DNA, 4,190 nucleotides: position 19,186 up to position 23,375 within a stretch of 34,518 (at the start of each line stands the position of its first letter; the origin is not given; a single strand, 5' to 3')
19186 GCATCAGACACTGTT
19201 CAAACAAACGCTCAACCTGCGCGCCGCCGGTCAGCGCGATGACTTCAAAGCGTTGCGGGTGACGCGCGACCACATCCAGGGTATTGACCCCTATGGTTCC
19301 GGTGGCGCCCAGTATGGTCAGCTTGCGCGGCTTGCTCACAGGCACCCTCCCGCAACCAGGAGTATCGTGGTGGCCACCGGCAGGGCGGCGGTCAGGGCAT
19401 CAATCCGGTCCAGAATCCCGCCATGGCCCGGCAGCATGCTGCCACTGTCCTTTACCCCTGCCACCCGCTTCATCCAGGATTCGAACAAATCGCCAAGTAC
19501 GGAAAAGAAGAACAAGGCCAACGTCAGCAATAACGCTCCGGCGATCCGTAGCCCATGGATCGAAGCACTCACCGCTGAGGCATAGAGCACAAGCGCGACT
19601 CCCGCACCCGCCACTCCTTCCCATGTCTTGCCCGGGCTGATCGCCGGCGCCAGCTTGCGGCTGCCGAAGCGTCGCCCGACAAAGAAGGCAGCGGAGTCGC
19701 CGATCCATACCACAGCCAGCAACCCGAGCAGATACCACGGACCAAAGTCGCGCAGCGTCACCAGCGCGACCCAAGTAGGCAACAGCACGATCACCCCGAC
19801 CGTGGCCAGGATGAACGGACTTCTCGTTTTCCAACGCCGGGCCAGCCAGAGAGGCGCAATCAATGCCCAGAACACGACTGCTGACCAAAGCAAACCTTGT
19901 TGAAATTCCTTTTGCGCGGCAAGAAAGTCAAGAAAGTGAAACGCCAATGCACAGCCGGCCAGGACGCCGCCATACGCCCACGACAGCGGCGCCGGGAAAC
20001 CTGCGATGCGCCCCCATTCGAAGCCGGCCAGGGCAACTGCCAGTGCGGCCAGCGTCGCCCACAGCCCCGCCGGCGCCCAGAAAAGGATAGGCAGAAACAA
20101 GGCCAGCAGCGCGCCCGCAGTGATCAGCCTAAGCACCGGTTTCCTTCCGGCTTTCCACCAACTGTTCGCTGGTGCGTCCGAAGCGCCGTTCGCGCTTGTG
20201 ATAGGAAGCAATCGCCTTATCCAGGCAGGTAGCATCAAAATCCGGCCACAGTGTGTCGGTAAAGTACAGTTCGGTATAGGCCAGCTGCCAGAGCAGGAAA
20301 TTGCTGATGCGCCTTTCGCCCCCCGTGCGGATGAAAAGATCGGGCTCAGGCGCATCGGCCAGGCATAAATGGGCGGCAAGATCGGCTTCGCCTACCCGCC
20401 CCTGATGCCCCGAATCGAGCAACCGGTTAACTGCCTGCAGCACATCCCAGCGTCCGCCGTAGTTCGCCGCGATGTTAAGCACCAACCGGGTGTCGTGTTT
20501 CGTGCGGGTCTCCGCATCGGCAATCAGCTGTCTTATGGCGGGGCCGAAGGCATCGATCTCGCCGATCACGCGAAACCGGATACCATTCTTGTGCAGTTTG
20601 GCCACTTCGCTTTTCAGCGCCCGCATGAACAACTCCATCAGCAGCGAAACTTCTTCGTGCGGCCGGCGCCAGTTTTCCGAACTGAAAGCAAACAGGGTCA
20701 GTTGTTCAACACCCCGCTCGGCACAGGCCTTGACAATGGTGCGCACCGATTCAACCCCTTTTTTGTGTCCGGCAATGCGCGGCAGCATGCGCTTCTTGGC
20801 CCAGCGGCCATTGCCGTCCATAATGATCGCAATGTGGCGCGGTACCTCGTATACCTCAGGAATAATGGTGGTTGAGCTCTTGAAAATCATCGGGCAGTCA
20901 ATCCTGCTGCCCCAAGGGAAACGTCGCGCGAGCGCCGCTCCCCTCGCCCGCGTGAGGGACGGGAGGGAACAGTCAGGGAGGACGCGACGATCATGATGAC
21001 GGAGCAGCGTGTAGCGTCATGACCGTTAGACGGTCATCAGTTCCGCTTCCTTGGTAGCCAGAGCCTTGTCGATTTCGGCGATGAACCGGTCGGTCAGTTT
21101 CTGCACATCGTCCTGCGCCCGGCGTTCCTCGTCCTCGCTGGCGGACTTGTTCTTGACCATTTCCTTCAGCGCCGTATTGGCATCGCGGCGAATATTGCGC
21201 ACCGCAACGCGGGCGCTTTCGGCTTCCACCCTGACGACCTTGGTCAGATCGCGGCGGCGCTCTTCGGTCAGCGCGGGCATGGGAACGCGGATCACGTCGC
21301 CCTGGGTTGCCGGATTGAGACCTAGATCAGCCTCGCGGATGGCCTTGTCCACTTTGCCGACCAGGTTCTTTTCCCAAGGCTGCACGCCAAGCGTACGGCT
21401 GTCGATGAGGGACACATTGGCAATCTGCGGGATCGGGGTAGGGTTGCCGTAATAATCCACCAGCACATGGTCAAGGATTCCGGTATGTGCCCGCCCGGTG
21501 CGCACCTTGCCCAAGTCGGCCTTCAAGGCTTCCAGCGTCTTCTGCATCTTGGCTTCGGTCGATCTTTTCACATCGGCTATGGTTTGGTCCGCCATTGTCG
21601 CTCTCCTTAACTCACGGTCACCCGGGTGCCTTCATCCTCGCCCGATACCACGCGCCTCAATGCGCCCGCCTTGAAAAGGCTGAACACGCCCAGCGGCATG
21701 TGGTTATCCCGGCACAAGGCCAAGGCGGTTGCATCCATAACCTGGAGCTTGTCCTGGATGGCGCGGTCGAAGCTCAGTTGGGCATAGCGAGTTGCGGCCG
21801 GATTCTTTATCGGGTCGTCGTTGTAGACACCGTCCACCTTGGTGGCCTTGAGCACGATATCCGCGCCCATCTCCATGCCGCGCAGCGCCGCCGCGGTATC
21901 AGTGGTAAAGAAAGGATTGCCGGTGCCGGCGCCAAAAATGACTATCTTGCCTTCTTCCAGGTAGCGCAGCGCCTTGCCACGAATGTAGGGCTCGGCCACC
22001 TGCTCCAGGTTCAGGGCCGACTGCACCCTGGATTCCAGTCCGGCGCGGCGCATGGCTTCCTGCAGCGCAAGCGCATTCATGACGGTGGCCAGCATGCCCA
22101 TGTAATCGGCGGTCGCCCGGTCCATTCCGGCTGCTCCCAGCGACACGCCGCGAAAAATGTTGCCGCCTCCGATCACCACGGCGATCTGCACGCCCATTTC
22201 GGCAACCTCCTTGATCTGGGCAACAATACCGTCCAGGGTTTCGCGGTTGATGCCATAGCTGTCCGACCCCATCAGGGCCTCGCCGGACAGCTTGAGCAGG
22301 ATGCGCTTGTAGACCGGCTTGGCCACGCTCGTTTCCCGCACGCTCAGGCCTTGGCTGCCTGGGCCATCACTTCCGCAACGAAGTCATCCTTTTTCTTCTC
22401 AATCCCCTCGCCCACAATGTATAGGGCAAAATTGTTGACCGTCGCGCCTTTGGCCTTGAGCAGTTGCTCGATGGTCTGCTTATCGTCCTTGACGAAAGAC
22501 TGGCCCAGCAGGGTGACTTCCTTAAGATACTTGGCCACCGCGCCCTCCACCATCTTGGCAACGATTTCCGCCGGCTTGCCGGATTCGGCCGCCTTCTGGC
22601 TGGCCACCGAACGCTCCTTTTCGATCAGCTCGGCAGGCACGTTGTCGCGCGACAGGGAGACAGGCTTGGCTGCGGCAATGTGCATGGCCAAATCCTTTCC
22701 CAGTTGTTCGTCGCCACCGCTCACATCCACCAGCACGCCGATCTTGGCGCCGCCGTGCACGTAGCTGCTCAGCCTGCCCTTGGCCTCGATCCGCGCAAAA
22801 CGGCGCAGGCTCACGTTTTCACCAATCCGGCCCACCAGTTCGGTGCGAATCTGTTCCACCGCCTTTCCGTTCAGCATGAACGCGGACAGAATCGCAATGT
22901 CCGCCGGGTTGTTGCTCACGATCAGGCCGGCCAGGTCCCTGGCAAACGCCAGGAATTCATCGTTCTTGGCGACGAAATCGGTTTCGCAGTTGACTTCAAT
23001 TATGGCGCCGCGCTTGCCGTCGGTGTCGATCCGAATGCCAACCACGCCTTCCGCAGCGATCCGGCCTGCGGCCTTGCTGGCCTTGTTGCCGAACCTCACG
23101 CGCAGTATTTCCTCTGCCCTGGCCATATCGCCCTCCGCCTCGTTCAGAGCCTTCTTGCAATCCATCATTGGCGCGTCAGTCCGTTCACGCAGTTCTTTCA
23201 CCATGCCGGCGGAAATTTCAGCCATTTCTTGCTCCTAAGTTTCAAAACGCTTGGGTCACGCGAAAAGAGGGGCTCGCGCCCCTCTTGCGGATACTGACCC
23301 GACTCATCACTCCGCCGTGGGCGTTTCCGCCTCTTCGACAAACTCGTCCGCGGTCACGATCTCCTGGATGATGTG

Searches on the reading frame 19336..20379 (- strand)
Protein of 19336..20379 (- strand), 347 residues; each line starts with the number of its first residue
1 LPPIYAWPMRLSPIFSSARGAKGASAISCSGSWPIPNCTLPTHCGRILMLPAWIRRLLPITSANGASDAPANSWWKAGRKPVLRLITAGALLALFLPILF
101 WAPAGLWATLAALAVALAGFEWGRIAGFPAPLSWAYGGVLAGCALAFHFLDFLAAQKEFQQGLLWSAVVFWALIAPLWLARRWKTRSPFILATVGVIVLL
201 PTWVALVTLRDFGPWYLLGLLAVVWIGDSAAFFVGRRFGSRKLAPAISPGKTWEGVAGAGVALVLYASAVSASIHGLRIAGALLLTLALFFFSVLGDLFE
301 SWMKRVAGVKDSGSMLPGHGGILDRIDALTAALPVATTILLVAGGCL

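Call 28: search_protein_families(library=pfam, proteins=[window:19336-20379:-], max_evalue=0.00001)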
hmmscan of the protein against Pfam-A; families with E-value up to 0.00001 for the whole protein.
window:19336-20379:- (347 aa): 1 family
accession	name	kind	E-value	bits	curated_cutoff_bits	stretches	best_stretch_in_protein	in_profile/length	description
PF01148.25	CTP_transf_1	-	8.7e-52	177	24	1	84-340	3-261/264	Cytidylyltransferase family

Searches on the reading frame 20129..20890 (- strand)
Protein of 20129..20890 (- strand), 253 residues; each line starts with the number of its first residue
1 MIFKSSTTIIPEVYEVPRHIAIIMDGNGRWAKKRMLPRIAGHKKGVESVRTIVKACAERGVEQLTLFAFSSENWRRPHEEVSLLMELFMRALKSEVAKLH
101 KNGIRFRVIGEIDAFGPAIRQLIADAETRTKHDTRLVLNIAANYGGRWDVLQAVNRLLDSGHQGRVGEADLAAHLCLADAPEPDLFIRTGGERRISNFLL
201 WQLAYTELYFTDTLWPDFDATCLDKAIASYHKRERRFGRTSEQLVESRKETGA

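Call 28: search_protein_families(library=pfam, proteins=[window:20129-20890:-], max_evalue=0.00001)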
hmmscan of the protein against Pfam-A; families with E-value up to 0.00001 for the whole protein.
window:20129-20890:- (253 aa): 1 family
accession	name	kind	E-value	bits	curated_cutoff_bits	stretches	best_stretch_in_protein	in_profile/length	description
PF01255.24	Prenyltransf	-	2.8e-85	285.8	27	1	23-238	1-219/219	Putative undecaprenyl diphosphate synthase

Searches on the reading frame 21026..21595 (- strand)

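Call 28: search_protein_families(library=pfam, proteins=[window:21026-21595:-], max_evalue=0.00001)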
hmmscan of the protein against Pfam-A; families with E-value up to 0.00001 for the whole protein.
window:21026-21595:- (189 aa): 1 family
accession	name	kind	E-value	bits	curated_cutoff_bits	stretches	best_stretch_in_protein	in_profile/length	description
PF01765.24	RRF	-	6.3e-65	218.4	29.7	1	24-187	1-164/164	Ribosome recycling factor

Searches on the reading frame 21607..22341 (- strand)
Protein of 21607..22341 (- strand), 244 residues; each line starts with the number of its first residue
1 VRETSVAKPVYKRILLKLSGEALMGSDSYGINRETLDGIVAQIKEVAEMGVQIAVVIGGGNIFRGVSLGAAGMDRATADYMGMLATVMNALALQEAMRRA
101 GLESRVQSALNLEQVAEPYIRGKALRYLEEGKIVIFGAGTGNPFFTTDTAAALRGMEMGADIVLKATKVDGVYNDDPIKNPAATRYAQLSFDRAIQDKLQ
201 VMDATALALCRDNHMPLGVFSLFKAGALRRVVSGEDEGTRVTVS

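Call 28: search_protein_families(library=pfam, proteins=[window:21607-22341:-], max_evalue=0.00001)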
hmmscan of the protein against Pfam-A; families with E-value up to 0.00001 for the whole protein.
window:21607-22341:- (244 aa): 1 family
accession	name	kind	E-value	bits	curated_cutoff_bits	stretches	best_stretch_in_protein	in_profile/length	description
PF00696.33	AA_kinase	-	5.3e-30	105.3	24.9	1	12-220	1-233/234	Amino acid kinase family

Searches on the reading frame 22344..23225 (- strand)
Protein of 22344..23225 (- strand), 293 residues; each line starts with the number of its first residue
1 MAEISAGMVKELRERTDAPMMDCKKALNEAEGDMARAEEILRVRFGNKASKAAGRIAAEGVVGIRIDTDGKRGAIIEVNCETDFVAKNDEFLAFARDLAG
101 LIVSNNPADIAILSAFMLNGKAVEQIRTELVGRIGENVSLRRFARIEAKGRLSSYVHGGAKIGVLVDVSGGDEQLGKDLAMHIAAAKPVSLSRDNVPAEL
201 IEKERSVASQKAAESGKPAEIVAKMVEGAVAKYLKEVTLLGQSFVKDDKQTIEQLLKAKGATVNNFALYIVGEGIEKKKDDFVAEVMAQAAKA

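Call 28: search_protein_families(library=pfam, proteins=[window:22344-23225:-], max_evalue=0.00001)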
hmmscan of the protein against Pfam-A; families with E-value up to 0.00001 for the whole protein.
window:22344-23225:- (293 aa): 1 family
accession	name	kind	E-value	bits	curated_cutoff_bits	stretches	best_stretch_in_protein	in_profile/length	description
PF00889.24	EF_TS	-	5.5e-74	248.6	27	1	73-273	1-204/204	Elongation factor TS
